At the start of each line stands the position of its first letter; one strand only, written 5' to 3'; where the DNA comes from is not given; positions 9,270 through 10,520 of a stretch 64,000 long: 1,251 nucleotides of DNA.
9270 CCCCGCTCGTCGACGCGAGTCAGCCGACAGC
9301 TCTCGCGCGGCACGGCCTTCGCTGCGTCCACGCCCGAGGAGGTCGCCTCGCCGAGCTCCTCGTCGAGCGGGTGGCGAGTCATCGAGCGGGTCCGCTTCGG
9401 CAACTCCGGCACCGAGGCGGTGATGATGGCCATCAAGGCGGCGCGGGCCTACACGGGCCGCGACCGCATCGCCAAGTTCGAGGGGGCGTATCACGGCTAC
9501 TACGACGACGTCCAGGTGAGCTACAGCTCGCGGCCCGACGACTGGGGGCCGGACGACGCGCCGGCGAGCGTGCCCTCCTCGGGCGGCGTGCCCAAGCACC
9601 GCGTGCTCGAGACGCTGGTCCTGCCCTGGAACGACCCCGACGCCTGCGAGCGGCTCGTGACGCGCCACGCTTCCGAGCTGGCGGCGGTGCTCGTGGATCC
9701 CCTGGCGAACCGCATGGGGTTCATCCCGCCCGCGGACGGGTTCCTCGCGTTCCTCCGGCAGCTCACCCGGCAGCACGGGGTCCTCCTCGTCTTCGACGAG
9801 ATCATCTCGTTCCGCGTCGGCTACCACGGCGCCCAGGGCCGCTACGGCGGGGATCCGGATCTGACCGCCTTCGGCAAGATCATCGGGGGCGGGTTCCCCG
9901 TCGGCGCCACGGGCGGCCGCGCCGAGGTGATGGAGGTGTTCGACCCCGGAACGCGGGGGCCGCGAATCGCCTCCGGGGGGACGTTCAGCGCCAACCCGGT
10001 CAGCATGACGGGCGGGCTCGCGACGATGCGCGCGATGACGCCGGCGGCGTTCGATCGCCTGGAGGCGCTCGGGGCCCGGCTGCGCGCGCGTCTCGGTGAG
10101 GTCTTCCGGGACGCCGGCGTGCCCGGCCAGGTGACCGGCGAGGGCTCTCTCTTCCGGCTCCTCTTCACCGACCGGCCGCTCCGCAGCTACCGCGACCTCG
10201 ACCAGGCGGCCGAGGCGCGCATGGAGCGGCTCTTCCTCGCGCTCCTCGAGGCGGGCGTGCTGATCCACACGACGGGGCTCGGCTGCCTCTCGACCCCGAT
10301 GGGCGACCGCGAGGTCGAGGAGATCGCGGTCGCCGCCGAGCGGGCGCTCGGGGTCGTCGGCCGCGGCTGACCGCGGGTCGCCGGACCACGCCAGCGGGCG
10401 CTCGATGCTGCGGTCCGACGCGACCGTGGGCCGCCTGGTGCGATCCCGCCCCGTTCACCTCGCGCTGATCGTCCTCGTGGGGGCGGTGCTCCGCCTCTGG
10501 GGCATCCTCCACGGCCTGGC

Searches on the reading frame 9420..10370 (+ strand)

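Call 50: search_protein_families(library=pfam, proteins=[window:9420-10370:+], max_evalue=0.001)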
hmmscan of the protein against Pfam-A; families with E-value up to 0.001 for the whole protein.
window:9420-10370:+ (316 aa): 1 family
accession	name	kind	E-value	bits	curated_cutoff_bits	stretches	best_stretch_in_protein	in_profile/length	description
PF00202.27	Aminotran_3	-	2.3e-37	129.1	30.5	1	2-286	99-375/403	Aminotransferase class-III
